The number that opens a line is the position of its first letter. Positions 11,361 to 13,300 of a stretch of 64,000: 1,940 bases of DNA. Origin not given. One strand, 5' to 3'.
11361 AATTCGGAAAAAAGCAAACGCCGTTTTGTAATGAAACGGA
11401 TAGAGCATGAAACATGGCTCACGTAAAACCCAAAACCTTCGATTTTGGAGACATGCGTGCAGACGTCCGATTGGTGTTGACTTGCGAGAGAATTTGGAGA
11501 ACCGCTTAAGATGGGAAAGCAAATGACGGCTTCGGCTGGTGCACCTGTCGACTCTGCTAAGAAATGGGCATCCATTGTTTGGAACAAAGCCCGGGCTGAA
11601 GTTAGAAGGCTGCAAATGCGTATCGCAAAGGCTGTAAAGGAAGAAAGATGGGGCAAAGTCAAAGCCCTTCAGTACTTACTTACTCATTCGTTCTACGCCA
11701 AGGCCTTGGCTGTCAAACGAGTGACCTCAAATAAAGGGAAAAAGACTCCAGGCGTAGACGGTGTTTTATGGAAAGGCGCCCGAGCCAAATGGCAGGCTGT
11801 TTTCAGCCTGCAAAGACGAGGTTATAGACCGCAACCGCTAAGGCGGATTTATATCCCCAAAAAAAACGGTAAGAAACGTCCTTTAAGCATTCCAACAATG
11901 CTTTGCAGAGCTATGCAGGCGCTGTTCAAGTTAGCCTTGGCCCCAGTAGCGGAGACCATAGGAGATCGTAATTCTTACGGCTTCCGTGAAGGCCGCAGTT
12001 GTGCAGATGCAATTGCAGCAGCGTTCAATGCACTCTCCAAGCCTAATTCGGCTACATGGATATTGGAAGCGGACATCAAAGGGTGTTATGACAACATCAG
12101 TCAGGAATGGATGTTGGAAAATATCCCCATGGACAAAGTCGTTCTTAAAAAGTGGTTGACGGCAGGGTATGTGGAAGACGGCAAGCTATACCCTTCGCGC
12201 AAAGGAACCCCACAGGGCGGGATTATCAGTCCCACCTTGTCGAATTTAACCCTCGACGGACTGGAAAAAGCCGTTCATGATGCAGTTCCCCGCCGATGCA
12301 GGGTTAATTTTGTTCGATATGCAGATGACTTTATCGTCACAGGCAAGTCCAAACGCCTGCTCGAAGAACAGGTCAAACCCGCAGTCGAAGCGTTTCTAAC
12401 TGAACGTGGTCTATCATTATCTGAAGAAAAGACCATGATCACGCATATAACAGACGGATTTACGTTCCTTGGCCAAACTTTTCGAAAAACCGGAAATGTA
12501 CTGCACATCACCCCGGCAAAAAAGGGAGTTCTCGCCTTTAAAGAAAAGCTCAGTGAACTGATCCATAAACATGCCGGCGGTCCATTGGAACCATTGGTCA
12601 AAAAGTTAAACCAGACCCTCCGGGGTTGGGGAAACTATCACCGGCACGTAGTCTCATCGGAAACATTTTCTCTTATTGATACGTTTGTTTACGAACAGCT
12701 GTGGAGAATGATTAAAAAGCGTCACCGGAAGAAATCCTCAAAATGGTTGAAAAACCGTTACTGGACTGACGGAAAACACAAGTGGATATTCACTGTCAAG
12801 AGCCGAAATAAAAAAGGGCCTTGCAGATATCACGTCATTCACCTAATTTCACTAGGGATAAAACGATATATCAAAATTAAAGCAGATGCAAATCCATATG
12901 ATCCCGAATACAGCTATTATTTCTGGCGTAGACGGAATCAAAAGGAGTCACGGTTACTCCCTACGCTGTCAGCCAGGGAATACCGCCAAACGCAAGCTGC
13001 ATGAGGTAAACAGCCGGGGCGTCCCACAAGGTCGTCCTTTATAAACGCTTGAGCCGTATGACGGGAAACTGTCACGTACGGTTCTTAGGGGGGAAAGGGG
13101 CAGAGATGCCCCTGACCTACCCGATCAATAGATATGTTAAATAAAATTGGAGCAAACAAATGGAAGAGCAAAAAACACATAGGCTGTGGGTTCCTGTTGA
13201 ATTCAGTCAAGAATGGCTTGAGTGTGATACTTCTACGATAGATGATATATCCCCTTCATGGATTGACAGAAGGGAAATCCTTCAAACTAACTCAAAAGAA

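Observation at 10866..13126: Second intron lineage inserts on the TOP strand exactly after the attC R' 7-mer, co-oriented with the cassettes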

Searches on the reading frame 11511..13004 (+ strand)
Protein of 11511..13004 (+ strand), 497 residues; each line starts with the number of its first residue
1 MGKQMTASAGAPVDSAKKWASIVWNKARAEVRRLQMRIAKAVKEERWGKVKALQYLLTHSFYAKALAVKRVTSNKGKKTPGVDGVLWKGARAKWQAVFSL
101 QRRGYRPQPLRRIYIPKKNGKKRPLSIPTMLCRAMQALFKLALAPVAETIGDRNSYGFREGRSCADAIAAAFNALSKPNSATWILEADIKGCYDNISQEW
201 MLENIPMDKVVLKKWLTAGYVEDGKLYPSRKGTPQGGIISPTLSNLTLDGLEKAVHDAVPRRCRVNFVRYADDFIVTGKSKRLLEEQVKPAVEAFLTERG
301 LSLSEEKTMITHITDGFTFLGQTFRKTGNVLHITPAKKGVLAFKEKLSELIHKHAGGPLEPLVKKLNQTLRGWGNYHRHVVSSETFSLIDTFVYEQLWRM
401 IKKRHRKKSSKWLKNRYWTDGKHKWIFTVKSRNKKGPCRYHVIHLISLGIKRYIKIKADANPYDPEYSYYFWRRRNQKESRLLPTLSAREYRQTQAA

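Call 8: search_protein_families(library=pfam, proteins=[window:11511-13004:+])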
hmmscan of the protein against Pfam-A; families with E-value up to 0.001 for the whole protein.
window:11511-13004:+ (497 aa): 3 families
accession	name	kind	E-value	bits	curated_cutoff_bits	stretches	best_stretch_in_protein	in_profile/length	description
PF00078.32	RVT_1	-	3.9e-43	148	29.6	1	115-324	1-205/205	Reverse transcriptase (RNA-dependent DNA polymerase)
PF13655.11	RVT_N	-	1.4e-31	109.1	28.1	1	19-100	1-83/83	N-terminal domain of reverse transcriptase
PF08388.16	GIIM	-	9e-24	83.7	23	1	342-418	3-80/80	Group II intron, maturase-specific domain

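Call 13: search_protein_families(library=ncbifam, proteins=[window:11511-13004:+])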
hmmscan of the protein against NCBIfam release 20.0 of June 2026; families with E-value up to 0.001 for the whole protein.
window:11511-13004:+ (497 aa): 6 families
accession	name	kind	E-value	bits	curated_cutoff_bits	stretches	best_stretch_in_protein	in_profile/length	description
TIGR04416.1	group_II_RT_mat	equivalog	2e-106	356.1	300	1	64-405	4-353/353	group II intron reverse transcriptase/maturase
NF038233.2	retron_St85_RT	exception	4.9e-17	62.1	235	1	110-382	25-278/289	retron St85 family RNA-directed DNA polymerase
NF041747.1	Drt3a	equivalog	5.2e-14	52.4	200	1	171-351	100-296/412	antiviral reverse transcriptase Drt3a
NF042941.1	Retron_TIR_antiphage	equivalog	3e-10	39.5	600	1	112-305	31-210/464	TIR domain-containing anti-phage reverse transcriptase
NF041746.1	Drt2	equivalog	1.1e-09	38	390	1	229-314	220-302/416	antiviral reverse transcriptase Drt2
NF038237.1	retron_Ec67_fus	exception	3.3e-06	25.8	450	1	233-300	161-237/572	retron Ec67 family RNA-directed DNA polymerase/endonuclease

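Call 19: find_homologous_proteins(query=window:11511-13004:+)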
Query window:11511-13004:+ (497 aa): 8000 proteins with E <= 0.001 among 8000 candidates; the best 120 are listed.
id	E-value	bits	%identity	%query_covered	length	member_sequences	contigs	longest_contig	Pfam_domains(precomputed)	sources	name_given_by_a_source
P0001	0.0e+0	1124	99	100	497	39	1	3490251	PF00078.33,PF13655.12,PF08388.17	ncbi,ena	-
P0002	1.2e-295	999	92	95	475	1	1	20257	PF00078.33,PF13655.12,PF08388.17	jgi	jgi:RNA-directed DNA polymerase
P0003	3.6e-280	948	82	99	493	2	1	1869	PF00078.33,PF13655.12,PF08388.17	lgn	-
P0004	3.8e-274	928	81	100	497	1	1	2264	PF00078.33,PF13655.12,PF08388.17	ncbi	-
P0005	2.7e-270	915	80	100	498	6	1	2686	PF00078.33,PF13655.12,PF08388.17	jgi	jgi:RNA-directed DNA polymerase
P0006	1.0e-264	897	80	99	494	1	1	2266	PF00078.33,PF13655.12,PF08388.17,PF00680.26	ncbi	-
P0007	2.6e-264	895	78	99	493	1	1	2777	PF00078.33,PF13655.12,PF08388.17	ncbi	-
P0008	9.6e-259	877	98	78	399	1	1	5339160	PF00078.33,PF13655.12,PF08388.17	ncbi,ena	-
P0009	2.2e-254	863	77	100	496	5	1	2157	PF00078.33,PF13655.12,PF08388.17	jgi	jgi:RNA-directed DNA polymerase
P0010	2.6e-252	856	75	100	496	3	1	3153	PF00078.33,PF13655.12,PF08388.17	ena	-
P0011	3.3e-251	852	74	100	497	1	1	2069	PF00078.33,PF13655.12,PF08388.17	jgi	jgi:RNA-directed DNA polymerase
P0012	1.7e-249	847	74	100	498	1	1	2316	PF00078.33,PF13655.12,PF08388.17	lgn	-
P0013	2.2e-249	846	74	100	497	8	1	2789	PF00078.33,PF13655.12,PF08388.17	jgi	-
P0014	6.8e-249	845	74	99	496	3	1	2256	PF00078.33,PF13655.12,PF08388.17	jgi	jgi:RNA-directed DNA polymerase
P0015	6.9e-249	845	74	99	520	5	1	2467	PF00078.33,PF13655.12,PF08388.17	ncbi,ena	-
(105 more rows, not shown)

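Call 20: find_related_loci(query=window:11511-13004:+, collection=genome_contigs, flank=3000)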
Query window:11511-13004:+ (497 aa) in genome_contigs; peptide patterns used: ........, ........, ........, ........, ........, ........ (x = any residue, [..] = any of these).
58 stretches matched a pattern; 42 encode a relative of the query (tblastn E <= 1e-3); 41 distinct loci.
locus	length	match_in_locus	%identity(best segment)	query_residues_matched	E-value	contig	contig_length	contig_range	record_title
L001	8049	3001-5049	97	1-497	0e+0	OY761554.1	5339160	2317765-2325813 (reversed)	MAG: uncultured Desulfospira sp. isolate 5198f45b-3c99-4a6a-ad95-b1a64aaf42d9 genome assembly, chromosome: 1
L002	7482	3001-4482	75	1-492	0e+0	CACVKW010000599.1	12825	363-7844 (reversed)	Olavius sp. associated proteobacterium Delta 1 isolate mag2:49deedb4-927c-43a8-ad40-04e63e16f3c8 genome assembly, contig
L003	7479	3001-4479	74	2-492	0e+0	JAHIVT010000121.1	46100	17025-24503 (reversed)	MAG: Proteobacteria bacterium isolate MM_PC_MetaG.mb.92 MM_PC_MetaG.mb.92_k141_950716, whole genome shotgun sequence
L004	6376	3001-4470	72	1-489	0e+0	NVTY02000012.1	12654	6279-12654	MAG: Thiotrichaceae bacterium isolate NORP103 9652, whole genome shotgun sequence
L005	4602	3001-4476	71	6-496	0e+0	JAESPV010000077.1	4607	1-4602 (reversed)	MAG: Desulfocapsa sp. isolate NORP205 MHASMcontig_103035, whole genome shotgun sequence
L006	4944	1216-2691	71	6-496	0e+0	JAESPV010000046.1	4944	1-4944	MAG: Desulfocapsa sp. isolate NORP205 MHASMcontig_96776, whole genome shotgun sequence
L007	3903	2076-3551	71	6-496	0e+0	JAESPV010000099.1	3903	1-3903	MAG: Desulfocapsa sp. isolate NORP205 MHASMcontig_207685, whole genome shotgun sequence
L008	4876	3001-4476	71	6-496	0e+0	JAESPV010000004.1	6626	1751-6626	MAG: Desulfocapsa sp. isolate NORP205 12290, whole genome shotgun sequence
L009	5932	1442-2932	69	2-496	0e+0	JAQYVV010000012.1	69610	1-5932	MAG: Desulfurivibrionaceae bacterium isolate SF_100_bin22 SF_100_bin.22.orig_100_contig-145_764, whole genome shotgun se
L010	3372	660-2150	69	1-497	0e+0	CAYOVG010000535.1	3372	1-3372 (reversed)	MAG TPA_asm: uncultured Syntrophobacteraceae bacterium isolate binchicken_co168_41 genome assembly, contig: NODE_38780_l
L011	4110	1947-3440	69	1-496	0e+0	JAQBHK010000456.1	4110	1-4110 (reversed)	MAG: Desulfobacterales bacterium isolate MAG_454_bin-01 454_bin-01_ctg-456, whole genome shotgun sequence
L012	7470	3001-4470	72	1-489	0e+0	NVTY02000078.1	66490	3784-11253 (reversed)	MAG: Thiotrichaceae bacterium isolate NORP103 MHASMcontig_229622, whole genome shotgun sequence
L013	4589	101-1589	78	3-496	0e+0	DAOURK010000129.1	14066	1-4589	MAG TPA_asm: Pseudomonadota bacterium isolate CSMAG_150 CSMAG_150_k141_92849_length_14066_cov_1358.9904, whole genome sh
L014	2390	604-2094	53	4-490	1e-174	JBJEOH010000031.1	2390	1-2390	MAG: Acutalibacteraceae bacterium isolate LOHA17_bin.010 NODE_27442_length_2390_cov_59.838972, whole genome shotgun sequ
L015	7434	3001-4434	48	16-490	3e-139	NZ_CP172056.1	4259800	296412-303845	Desulfitobacterium sp. Sab5 chromosome, complete genome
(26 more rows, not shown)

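Call 33: search_solved_structures(query=window:11511-13004:+, max_evalue=1e-10)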
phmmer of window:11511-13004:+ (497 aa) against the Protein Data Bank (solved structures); distinct sequences matched with E-value up to 1e-10: 7.
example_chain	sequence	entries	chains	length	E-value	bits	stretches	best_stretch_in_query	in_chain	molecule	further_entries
6me0_C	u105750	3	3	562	3.2e-163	547.1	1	10-481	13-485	Maturase reverse transcriptase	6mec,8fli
5g2x_C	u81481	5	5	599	4.1e-40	141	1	51-256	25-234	GROUP II INTRON-ENCODED PROTEIN LTRA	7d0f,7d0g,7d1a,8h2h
7uim_D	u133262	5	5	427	8.3e-38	133.4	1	70-385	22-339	Group II intron reverse transcriptase/maturase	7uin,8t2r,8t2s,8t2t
6ar1_A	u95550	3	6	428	6e-37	130.6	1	66-397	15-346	GsI-IIC RT | Trt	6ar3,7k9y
5hhl_A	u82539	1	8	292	1.3e-29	106.5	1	70-323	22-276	Retron-type reverse transcriptase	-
5hhj_A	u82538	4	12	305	2.8e-29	105.3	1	49-322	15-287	Retron-type reverse transcriptase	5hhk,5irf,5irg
7kft_D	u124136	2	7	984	2.2e-21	79.3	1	94-327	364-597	Cas6-RT-Cas1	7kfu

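Call 38: find_encoding_contigs(protein=P0001, flank=4000, max_places=10)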
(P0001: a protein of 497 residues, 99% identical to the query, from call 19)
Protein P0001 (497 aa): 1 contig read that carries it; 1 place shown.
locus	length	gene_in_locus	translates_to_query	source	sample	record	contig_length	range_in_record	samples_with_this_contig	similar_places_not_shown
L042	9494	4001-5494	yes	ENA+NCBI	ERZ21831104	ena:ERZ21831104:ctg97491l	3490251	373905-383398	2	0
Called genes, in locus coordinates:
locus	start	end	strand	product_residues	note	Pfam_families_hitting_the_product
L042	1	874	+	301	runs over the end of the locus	-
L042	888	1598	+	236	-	PF03013:Pyr_excise, PF08349:DUF1722 (weak)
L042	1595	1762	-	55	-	-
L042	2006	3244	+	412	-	PF14280:DUF4365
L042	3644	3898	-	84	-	-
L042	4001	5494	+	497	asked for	PF13655:RVT_N, PF00078:RVT_1, PF08388:GIIM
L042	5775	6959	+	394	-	PF02463:SMC_N (weak), PF11398:DUF2813 (faint), PF13175:AAA_15, PF13476:AAA_23 (weak), PF00005:ABC_tran (faint), PF13304:AAA_21, PF13175:AAA_15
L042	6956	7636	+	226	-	PF14103:DUF4276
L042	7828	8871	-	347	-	PF14319:Zn_Tnp_IS91, PF04986:Y2_Tnp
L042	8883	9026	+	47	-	-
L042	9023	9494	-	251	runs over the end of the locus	PF13495:Phage_int_SAM_4, PF00589:Phage_integrase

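Call 72: search_dna_similar(query=window:11511-13004:+, collection=plasmids, mode=protein, max_rows=25)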
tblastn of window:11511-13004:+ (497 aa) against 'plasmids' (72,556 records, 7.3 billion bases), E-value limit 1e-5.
The search stops at 5000 records and this limit was reached: more records match than are counted here, and every count below describes the 5000 best-scoring records only.
Records with a match: at least 5000; places in all: 8020; records where one place covers at least 80% of the query: 2801.
Best place of each record, by identity: 60-80% 9; <60% 4991.
By first word of the organism name: Klebsiella 2099; Escherichia 1607; Bacillus 235; Enterobacter 199; Salmonella 96; Citrobacter 95; Streptomyces 72; Priestia 66; Rhizobium 43; Shigella 36; and 109 more.
By predicted mobility (MOB-suite, as given by PLSDB): conjugative 2662; mobilizable 1343; non-mobilizable 995.
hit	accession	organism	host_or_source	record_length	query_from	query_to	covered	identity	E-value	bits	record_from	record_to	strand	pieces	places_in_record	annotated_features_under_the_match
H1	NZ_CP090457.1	Escherichia coli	Homo sapiens,Pus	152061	2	474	95%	54.5%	5e-160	509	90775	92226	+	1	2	ltrA: group II intron reverse transcriptase/maturase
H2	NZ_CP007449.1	Yersinia hibernica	Rattus norvegicus,feces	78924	2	474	95%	54.5%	3e-159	507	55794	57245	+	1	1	ltrA: group II intron reverse transcriptase/maturase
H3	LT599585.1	Pseudomonas veronii 1YdBTEX2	-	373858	2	478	96%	54.0%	8e-156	498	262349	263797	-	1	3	reverse transcriptase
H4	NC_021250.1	Pseudomonas migulae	-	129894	4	475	95%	54.5%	3e-160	510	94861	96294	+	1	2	ltrA: group II intron reverse transcriptase/maturase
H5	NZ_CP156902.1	Pseudomonas kurunegalensis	Homo sapiens,stool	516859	2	492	99%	52.3%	1e-153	491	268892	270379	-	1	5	ltrA: group II intron reverse transcriptase/maturase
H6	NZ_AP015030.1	Pseudomonas putida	-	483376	4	479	96%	53.8%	1e-163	520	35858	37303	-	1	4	ltrA: group II intron reverse transcriptase/maturase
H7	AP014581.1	Burkholderia sp. RPE67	Riptortus pedestris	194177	2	483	96%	53.8%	6e-138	518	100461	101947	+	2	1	putative membrane protein (x2)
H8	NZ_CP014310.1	Burkholderia sp. PAMC 26561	single cell,lichen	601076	2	497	100%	51.6%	8e-163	518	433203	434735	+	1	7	ltrA: group II intron reverse transcriptase/maturase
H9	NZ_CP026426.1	Acinetobacter sp. ACNIH1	-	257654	2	471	95%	54.2%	6e-157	501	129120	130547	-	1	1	ltrA: group II intron reverse transcriptase/maturase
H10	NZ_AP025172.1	Cupriavidus sp. P-10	-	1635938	2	480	96%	53.0%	2e-168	534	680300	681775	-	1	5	none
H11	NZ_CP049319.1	Caballeronia sp. SBC2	whole organism,soil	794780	2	492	99%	51.7%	2e-148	476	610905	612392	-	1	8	ltrA: group II intron reverse transcriptase/maturase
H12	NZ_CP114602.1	Acinetobacter towneri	chicken,carcass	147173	2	471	95%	54.0%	6e-156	498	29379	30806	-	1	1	ltrA: group II intron reverse transcriptase/maturase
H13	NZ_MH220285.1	Acinetobacter ursingii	Homo sapiens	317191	2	471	95%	54.0%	6e-156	498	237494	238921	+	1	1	ltrA: group II intron reverse transcriptase/maturase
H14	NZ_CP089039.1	Acinetobacter ursingii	Homo sapiens,Genome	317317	2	471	95%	54.0%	6e-156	498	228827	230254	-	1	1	ltrA: group II intron reverse transcriptase/maturase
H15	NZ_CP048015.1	Acinetobacter towneri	pig,single cell,feces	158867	2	471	95%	54.0%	6e-156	498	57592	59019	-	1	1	ltrA: group II intron reverse transcriptase/maturase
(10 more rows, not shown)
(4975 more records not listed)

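Call 73: get_annotated_region(hit=H1, flank=1500)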
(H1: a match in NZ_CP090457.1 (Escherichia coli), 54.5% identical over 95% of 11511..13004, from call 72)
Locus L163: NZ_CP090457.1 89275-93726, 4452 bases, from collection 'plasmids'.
description: Escherichia coli strain B379 plasmid pB379_2, complete sequence
organism: Escherichia coli (NCBI taxid 562)
taxonomy: Bacteria; Pseudomonadota; Gammaproteobacteria; Enterobacterales; Enterobacteriaceae; Escherichia; Escherichia coli
host: -; source: Homo sapiens,Pus; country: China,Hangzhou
typing (MOB-suite, as given by PLSDB): non-mobilizable; replicon IncFIB
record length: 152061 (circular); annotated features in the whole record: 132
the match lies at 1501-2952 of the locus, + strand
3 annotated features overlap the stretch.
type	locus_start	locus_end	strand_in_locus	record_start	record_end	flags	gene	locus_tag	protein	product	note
CDS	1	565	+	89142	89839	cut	-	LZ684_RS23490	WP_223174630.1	IS1 family transposase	-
CDS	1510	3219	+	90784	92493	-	ltrA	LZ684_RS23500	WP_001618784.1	group II intron reverse transcriptase/maturase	GO:0000373 - Group II intron splicing [Evidence IEA]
CDS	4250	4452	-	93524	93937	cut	-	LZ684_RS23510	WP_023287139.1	helix-turn-helix domain-containing protein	-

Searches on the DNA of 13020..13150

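Call 69: search_rna_families(source=window, start=13020, end=13150, threshold=gathering, show_alignments=1)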
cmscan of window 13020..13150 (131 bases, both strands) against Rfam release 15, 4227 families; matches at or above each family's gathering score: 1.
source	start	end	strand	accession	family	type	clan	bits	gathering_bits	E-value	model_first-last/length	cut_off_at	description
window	13049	13125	+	RF00029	Intron_gpII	Intron;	-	68.7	40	4.2e-14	1-77/77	no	Group II catalytic intron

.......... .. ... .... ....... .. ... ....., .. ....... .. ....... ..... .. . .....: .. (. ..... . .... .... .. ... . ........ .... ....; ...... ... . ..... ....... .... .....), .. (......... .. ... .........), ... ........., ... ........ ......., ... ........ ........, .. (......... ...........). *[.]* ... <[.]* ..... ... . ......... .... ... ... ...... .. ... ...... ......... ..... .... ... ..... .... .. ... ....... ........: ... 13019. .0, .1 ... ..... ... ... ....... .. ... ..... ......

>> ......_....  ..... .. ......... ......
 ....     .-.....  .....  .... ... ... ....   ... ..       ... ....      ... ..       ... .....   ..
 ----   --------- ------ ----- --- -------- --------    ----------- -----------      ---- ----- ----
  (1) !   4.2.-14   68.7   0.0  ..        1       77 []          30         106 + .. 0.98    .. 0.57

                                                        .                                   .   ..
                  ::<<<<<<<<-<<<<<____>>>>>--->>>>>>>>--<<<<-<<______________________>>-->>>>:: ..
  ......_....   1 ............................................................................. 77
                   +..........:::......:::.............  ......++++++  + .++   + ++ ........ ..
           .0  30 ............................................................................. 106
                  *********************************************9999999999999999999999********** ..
